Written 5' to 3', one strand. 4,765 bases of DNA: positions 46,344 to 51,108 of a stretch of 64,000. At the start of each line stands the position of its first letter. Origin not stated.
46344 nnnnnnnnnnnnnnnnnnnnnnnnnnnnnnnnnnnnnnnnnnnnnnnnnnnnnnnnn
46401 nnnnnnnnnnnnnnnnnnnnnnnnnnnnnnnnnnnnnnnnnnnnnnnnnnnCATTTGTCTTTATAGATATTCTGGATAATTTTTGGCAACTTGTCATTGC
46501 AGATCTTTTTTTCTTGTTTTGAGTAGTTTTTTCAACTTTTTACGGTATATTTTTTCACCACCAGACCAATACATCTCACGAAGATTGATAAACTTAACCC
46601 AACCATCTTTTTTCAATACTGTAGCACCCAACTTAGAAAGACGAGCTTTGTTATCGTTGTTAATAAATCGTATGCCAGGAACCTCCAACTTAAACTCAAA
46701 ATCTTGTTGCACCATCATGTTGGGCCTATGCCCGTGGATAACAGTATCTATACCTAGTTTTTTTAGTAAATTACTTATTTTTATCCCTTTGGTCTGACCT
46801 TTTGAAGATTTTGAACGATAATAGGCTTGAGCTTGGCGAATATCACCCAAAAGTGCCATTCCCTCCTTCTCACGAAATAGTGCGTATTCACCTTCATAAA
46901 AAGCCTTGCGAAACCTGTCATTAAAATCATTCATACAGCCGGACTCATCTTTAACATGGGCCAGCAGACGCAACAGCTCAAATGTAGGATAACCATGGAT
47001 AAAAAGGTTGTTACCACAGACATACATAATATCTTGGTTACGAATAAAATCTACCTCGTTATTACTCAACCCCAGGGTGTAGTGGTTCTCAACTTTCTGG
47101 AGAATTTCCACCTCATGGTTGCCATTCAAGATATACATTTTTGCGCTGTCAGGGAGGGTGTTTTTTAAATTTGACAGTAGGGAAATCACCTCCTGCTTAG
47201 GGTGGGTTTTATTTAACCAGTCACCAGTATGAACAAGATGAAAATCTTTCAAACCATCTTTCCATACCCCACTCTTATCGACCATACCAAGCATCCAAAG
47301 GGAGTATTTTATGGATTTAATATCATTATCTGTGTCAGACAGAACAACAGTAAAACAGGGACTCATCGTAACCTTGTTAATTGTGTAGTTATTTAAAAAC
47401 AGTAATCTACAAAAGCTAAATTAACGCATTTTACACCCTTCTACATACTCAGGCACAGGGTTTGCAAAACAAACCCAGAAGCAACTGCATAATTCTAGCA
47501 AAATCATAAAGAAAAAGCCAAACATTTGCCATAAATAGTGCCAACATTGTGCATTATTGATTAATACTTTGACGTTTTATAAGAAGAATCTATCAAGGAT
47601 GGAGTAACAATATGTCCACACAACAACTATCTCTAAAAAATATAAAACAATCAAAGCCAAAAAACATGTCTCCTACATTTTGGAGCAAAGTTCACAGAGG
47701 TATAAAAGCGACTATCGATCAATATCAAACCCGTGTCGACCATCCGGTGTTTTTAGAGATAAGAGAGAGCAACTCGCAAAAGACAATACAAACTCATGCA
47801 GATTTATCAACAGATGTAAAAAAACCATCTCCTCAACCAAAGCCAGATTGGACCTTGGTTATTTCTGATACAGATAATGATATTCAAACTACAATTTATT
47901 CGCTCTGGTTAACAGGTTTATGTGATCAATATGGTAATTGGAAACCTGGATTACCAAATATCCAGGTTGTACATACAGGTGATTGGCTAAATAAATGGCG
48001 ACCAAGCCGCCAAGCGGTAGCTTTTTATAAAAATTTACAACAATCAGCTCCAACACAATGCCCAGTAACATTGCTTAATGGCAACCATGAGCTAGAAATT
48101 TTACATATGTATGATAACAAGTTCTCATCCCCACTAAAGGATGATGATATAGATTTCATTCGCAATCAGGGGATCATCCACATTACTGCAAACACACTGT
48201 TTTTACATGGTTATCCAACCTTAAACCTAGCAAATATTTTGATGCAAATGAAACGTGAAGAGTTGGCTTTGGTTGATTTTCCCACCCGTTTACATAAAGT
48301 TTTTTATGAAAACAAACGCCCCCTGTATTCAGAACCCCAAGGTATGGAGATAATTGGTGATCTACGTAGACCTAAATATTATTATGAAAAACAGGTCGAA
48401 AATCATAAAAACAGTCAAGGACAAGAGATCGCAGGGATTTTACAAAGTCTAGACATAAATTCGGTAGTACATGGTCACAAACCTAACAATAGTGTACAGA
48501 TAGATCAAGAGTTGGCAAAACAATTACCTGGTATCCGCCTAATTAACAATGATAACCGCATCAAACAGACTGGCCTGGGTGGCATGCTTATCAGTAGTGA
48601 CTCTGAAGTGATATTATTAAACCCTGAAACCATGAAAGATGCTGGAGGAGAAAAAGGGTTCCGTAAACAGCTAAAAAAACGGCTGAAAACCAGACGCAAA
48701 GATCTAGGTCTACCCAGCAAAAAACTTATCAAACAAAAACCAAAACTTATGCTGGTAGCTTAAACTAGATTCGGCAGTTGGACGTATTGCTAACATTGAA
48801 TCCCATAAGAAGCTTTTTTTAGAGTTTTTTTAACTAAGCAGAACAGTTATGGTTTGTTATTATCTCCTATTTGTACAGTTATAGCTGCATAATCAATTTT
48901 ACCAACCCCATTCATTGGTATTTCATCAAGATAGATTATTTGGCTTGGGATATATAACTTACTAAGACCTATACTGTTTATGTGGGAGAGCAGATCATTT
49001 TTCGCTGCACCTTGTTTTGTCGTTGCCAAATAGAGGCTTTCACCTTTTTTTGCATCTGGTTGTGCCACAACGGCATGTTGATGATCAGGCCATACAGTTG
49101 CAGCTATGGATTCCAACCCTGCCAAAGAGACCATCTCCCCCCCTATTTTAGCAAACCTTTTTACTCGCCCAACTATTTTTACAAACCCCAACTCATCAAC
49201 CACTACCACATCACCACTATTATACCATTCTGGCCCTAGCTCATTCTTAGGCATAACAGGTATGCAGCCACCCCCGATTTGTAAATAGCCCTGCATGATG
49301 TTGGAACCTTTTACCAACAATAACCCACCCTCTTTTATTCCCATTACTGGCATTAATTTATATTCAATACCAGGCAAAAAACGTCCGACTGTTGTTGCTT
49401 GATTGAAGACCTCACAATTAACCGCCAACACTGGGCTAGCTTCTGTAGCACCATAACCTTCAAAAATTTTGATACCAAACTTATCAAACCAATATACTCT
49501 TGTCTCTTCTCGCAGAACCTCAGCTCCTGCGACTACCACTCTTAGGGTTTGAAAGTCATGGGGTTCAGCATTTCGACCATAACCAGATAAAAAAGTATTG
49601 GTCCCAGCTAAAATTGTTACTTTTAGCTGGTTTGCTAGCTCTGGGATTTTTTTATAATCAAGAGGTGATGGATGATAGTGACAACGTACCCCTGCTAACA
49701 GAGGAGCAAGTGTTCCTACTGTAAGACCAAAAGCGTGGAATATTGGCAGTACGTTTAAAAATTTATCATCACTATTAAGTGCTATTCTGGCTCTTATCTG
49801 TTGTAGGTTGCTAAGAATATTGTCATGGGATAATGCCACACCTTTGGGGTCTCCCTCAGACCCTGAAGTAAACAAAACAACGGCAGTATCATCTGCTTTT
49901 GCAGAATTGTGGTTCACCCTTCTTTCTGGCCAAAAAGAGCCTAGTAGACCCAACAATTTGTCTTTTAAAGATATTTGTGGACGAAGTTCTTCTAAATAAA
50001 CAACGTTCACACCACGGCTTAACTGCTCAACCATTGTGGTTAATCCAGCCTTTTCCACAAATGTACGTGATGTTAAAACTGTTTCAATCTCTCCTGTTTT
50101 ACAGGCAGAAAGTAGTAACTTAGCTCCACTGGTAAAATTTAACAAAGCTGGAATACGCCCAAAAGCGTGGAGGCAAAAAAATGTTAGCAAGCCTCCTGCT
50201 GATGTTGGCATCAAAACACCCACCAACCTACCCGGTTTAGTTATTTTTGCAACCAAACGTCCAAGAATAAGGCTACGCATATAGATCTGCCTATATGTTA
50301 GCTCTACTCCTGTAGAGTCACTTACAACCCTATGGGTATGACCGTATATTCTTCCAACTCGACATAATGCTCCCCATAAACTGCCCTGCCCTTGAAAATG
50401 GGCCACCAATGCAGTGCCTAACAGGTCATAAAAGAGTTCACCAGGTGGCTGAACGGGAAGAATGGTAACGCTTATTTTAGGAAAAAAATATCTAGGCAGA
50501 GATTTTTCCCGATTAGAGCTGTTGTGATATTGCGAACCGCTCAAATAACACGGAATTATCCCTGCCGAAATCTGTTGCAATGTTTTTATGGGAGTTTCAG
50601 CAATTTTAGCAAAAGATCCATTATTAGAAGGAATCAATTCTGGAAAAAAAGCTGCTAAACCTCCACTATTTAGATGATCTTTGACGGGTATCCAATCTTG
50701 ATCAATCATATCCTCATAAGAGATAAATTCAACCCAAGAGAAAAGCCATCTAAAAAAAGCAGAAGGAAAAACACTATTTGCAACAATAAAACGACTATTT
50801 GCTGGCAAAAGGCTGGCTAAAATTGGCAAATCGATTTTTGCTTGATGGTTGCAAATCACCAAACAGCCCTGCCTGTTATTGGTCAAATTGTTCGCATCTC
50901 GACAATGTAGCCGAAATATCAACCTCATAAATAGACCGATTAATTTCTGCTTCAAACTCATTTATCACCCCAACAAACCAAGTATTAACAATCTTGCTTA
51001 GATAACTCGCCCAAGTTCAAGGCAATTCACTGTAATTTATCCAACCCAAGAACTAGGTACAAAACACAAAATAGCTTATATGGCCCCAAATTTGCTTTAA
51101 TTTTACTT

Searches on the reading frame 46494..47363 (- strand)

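Call 11: search_protein_families(library=pfam, proteins=[window:46494-47363:-], max_evalue=0.001)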
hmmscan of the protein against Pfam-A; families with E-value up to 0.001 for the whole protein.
window:46494-47363:- (289 aa): 1 family
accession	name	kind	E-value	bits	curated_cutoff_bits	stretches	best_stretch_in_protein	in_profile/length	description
PF00149.33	Metallophos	-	1.5e-08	35.7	21.5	1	41-212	32-187/191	Calcineurin-like phosphoesterase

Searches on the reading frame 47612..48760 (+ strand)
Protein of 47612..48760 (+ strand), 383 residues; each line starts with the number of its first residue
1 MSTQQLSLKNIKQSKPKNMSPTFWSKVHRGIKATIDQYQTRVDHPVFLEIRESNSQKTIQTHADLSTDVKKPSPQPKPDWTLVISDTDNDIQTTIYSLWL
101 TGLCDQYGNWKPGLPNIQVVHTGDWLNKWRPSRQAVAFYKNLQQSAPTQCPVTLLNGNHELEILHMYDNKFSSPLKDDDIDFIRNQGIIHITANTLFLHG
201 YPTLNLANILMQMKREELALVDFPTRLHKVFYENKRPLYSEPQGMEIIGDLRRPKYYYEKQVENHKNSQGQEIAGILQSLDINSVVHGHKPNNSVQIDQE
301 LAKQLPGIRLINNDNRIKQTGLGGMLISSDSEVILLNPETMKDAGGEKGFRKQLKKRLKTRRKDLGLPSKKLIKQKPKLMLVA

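Call 11: search_protein_families(library=pfam, proteins=[window:47612-48760:+], max_evalue=0.001)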
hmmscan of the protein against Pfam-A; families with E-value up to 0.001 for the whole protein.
window:47612-48760:+ (383 aa): 1 family
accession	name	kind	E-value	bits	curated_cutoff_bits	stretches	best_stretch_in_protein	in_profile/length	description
PF00149.33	Metallophos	-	2.5e-07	31.8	21.5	1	116-290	31-188/191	Calcineurin-like phosphoesterase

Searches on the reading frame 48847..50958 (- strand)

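Call 11: search_protein_families(library=pfam, proteins=[window:48847-50958:-], max_evalue=0.001)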
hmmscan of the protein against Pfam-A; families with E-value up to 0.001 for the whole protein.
window:48847-50958:- (703 aa): 2 families
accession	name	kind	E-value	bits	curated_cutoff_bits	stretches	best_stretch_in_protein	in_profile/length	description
PF00501.34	AMP-binding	-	1e-56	192.9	29.9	1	211-559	13-384/384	AMP-binding enzyme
PF01553.26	Acyltransferase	-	4.4e-09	36.7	23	1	19-139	4-131/132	Acyltransferase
